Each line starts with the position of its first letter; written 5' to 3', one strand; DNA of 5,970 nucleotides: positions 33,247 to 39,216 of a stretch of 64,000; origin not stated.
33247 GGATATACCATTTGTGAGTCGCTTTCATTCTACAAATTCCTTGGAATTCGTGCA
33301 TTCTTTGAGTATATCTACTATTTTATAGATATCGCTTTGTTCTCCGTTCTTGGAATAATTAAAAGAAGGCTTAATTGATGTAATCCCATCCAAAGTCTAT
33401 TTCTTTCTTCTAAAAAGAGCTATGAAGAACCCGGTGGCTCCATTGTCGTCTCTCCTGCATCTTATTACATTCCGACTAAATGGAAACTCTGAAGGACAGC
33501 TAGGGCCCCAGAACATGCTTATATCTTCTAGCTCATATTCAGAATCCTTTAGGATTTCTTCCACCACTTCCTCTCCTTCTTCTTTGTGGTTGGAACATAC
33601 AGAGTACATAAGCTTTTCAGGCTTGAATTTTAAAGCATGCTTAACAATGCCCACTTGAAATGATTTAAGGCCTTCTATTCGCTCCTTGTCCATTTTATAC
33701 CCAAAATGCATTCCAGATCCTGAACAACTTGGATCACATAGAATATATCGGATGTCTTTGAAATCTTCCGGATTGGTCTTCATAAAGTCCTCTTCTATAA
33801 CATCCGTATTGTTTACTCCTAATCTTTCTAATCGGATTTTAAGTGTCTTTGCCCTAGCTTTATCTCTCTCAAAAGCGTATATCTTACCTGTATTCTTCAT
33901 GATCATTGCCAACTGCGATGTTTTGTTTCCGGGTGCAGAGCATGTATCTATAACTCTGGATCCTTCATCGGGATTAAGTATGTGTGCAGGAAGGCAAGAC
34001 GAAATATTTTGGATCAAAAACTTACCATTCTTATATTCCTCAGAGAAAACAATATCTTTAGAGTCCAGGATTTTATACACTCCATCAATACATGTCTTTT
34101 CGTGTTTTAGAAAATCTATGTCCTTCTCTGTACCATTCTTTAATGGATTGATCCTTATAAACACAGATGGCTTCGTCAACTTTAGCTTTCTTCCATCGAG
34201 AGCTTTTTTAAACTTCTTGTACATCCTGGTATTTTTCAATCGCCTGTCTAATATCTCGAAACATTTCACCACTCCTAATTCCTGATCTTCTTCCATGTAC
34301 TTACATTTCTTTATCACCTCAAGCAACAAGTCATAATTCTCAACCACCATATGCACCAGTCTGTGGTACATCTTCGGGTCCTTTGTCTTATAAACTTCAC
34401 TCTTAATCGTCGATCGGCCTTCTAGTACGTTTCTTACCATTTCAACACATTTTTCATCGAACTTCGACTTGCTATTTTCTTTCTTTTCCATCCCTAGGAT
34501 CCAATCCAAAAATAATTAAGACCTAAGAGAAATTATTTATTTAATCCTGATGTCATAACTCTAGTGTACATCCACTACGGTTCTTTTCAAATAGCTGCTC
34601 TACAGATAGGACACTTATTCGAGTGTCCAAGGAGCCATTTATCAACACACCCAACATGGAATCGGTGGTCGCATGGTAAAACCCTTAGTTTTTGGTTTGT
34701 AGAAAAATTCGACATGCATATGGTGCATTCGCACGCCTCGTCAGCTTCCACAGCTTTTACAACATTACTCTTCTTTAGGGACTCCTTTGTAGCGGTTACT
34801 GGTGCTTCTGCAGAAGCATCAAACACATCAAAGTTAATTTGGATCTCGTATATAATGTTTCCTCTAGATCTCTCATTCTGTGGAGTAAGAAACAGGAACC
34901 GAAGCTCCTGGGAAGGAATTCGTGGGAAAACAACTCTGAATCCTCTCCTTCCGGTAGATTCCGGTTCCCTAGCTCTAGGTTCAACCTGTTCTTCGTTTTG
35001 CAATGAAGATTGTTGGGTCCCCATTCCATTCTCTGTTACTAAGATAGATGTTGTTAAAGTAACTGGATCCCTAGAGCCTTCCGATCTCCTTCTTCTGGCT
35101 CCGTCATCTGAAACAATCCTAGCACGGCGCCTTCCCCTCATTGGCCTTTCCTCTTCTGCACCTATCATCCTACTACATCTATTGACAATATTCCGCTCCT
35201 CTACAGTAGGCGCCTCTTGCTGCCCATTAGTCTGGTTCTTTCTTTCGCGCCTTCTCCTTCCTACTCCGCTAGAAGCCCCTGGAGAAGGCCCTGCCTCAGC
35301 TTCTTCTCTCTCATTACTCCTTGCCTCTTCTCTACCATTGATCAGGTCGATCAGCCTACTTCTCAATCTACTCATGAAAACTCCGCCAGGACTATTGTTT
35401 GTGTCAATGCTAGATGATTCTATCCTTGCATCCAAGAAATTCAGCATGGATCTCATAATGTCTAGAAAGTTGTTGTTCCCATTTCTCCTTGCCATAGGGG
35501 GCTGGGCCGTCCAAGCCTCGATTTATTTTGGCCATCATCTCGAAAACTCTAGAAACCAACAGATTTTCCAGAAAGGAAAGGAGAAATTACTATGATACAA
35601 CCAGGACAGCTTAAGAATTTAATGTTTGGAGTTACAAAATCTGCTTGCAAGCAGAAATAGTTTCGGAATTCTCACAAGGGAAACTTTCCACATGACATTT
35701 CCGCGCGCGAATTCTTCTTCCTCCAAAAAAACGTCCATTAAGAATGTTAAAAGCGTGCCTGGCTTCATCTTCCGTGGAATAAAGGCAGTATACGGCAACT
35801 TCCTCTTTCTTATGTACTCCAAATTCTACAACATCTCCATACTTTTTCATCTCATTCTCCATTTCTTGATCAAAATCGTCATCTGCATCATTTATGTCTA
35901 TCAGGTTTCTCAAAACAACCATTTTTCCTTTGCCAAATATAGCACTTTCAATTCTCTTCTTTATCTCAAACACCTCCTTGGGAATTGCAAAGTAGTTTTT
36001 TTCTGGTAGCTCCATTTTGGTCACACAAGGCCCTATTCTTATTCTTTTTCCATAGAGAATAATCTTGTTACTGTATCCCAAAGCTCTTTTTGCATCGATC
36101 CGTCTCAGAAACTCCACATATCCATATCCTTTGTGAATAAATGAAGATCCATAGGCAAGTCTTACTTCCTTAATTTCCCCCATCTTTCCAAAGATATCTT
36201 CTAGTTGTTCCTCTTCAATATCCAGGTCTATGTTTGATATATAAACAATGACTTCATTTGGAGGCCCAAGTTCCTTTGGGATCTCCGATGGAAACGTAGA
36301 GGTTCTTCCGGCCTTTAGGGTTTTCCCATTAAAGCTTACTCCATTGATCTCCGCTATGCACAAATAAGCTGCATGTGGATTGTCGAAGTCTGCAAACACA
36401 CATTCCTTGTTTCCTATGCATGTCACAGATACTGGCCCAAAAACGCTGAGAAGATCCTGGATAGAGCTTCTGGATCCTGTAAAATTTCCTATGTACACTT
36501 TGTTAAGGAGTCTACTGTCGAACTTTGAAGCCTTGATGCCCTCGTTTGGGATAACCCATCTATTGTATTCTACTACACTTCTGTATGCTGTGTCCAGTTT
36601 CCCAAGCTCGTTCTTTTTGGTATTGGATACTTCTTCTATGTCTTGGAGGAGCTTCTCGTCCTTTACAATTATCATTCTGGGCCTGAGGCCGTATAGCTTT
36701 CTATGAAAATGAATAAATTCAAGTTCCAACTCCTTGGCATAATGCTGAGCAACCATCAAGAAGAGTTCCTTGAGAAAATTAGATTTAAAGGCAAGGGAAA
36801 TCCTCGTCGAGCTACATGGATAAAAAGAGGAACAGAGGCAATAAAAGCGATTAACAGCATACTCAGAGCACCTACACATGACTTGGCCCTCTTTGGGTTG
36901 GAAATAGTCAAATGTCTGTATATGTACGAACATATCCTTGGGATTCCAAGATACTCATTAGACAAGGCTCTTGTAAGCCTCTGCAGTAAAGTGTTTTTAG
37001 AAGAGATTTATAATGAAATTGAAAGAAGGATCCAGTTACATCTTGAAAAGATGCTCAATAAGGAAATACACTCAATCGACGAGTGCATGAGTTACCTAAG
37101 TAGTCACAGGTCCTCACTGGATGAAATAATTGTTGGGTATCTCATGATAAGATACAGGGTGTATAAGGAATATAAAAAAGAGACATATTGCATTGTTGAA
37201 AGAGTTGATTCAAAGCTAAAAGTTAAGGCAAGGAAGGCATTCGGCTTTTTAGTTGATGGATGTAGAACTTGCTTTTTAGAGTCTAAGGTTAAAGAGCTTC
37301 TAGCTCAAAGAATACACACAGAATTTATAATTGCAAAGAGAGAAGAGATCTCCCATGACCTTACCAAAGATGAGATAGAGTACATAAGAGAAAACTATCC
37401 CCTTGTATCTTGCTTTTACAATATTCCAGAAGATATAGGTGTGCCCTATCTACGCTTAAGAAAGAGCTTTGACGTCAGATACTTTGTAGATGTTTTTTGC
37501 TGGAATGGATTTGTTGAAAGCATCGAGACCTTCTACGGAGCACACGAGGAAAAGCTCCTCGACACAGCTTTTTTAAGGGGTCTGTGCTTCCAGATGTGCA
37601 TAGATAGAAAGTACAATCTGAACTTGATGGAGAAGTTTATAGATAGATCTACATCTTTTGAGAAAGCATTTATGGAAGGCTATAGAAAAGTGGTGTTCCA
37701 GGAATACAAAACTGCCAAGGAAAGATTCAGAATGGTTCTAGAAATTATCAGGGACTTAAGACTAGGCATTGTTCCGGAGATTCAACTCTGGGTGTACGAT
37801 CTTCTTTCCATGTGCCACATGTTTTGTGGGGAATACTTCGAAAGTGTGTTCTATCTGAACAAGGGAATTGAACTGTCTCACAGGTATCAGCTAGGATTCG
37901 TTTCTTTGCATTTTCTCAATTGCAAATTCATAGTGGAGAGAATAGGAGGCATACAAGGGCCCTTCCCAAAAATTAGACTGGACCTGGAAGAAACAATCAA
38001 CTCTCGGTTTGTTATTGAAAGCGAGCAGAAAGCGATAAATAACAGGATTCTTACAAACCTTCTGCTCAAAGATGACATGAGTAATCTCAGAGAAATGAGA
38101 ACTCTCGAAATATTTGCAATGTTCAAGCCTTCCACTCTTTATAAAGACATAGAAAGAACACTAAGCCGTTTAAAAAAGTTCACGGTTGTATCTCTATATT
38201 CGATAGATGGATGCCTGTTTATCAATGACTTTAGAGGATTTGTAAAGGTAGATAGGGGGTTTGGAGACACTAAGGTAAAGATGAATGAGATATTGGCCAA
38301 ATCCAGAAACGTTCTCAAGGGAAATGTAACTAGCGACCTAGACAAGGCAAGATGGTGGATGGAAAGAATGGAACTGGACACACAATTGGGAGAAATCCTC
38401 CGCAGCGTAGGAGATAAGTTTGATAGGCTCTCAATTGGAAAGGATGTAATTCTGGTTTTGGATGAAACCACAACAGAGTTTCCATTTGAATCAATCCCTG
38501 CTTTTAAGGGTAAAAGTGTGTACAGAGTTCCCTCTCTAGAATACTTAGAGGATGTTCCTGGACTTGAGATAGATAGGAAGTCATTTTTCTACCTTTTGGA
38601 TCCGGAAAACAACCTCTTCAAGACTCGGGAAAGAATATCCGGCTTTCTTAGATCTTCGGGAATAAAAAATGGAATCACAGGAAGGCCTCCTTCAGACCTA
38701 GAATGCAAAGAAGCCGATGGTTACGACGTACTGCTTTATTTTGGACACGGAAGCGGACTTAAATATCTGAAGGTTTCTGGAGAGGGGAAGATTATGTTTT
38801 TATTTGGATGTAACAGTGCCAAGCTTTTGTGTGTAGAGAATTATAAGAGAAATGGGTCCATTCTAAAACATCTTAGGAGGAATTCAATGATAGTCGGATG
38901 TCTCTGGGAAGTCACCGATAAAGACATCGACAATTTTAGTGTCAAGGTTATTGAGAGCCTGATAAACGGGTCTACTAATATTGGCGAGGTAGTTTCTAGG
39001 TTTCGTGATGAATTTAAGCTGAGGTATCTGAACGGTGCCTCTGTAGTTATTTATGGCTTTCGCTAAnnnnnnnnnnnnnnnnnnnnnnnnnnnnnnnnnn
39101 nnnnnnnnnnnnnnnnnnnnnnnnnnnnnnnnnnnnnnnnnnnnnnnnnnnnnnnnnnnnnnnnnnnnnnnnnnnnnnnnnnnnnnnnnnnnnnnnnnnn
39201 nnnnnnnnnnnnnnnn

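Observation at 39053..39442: Short GT-AG intron splitting a DUF167/YggU-family gene in an otherwise intron-free window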

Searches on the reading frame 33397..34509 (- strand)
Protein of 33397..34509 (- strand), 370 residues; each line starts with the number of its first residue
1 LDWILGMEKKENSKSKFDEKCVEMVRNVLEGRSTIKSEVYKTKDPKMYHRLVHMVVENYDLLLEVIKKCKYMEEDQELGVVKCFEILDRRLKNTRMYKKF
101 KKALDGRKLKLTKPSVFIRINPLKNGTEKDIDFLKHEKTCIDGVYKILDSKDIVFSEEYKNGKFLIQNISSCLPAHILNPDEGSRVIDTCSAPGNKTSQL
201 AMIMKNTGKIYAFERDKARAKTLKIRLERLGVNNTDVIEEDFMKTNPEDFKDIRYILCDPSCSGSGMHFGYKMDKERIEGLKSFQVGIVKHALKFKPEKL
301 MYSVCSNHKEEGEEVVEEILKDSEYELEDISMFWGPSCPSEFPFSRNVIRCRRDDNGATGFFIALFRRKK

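Call 33: search_protein_families(library=pfam, proteins=[window:33397-34509:-], max_evalue=0.001)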
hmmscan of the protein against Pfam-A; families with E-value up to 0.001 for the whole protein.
window:33397-34509:- (370 aa): 3 families
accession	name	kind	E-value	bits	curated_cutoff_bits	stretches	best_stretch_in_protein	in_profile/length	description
PF01189.24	Methyltr_RsmB-F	-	6.7e-27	94.9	27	1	176-366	2-198/199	16S rRNA methyltransferase RsmB/F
PF13847.12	Methyltransf_31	-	4.1e-05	23.7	27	1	181-319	2-112/145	Methyltransferase domain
PF01728.25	FtsJ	-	0.00071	20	24.1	0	181-320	20-149/181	FtsJ-like methyltransferase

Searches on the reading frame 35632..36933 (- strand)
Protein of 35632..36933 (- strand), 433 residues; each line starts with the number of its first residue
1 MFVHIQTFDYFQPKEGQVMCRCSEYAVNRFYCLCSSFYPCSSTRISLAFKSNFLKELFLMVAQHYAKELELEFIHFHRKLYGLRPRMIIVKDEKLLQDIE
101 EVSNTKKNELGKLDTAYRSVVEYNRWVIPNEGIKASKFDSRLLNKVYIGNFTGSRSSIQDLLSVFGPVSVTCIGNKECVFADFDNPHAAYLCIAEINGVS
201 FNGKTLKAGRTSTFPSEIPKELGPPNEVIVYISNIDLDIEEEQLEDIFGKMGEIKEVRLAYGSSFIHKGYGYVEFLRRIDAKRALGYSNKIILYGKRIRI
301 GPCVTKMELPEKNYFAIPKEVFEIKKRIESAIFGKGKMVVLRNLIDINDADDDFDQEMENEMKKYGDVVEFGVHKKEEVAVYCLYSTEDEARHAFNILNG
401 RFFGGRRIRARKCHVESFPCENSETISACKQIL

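Call 33: search_protein_families(library=pfam, proteins=[window:35632-36933:-], max_evalue=0.001)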
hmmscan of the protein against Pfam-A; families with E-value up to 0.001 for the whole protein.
window:35632-36933:- (433 aa): 1 family
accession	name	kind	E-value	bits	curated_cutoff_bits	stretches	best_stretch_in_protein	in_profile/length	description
PF00076.28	RRM_1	-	1.4e-23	83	20.7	1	230-299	1-70/70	RNA recognition motif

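Call 35: search_solved_structures(query=window:35632-36933:-, max_evalue=0.00001)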
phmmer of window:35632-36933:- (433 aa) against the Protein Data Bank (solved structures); distinct sequences matched with E-value up to 0.00001: 36.
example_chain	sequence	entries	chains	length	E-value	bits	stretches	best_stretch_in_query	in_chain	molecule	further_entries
6r5k_D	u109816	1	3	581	6.1e-22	81.5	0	230-308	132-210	Polyadenylate-binding protein, cytoplasmic and nuclear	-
2qfj_A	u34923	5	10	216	4.2e-15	59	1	142-306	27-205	FBP-interacting repressor | Poly(U)-binding-splicing factor PUF60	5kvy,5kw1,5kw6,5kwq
2kxf_A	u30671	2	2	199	6.1e-15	58.4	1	144-306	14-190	Poly(U)-binding-splicing factor PUF60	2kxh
3uwt_A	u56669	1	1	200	6.2e-15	58.4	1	145-306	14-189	Poly(U)-binding-splicing factor PUF60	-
7q8a_A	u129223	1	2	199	6.6e-15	58.3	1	145-306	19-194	Poly(U)-binding-splicing factor PUF60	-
7z3x_A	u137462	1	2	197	2.2e-14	56.6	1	155-306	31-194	Poly(U)-binding-splicing factor PUF60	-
2xs2_A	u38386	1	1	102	4.4e-11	45.7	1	225-310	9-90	DELETED IN AZOOSPERMIA-LIKE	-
2xs5_A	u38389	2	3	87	2.9e-10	43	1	225-306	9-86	DELETED IN AZOOSPERMIA-LIKE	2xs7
2xsf_A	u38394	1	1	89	3e-10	43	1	229-307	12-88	DELETED IN AZOOSPERMIA-LIKE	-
1cvj_A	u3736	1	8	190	3.2e-10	42.9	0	230-308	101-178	POLYADENYLATE BINDING PROTEIN 1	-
4f02_A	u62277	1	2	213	3.2e-10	42.9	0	230-308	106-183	Polyadenylate-binding protein 1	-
9cb5_A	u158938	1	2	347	3.7e-08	36.1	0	230-300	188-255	Nucleolin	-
5z56_4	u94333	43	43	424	3.8e-08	36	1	227-302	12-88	Splicing factor 3B subunit 4 | SF3b49, Splicing factor 3B subunit 4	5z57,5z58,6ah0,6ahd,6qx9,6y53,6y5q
1b7f_A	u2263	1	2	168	1.1e-07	34.5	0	228-295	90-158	PROTEIN (SXL-LETHAL PROTEIN)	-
5gm6_e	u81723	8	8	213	1.1e-07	34.5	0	229-301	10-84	Protein HSH49 | HSH49 isoform 1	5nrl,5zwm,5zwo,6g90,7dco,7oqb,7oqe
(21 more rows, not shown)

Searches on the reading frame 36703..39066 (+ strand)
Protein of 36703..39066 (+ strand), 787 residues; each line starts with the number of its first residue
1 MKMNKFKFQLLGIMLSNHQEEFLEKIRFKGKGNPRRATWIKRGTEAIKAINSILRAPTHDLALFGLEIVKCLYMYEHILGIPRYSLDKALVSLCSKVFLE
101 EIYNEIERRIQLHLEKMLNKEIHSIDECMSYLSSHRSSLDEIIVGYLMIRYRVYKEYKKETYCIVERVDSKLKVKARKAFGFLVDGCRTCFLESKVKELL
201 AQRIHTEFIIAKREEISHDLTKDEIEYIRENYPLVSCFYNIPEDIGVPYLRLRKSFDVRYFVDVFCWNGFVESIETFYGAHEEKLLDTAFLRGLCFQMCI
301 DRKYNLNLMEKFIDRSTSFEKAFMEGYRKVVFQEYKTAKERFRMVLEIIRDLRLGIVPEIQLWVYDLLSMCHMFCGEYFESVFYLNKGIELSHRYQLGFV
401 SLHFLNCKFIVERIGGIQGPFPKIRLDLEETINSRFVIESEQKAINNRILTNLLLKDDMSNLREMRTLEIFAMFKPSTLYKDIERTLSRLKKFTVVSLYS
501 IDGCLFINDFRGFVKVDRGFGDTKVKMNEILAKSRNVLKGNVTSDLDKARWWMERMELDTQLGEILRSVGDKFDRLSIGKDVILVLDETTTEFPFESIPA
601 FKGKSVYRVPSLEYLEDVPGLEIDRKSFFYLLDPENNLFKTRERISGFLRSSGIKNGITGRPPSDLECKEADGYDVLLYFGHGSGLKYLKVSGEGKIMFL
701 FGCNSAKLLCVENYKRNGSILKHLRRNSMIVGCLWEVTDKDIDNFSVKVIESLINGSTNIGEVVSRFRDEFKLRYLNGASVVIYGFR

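Call 33: search_protein_families(library=pfam, proteins=[window:36703-39066:+], max_evalue=0.001)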
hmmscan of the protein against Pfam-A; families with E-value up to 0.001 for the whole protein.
window:36703-39066:+ (787 aa): 1 family
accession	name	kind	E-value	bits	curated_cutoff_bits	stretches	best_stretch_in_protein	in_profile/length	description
PF03568.22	Peptidase_C50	-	2e-45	156.1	27.8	2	580-742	214-395/395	Peptidase family C50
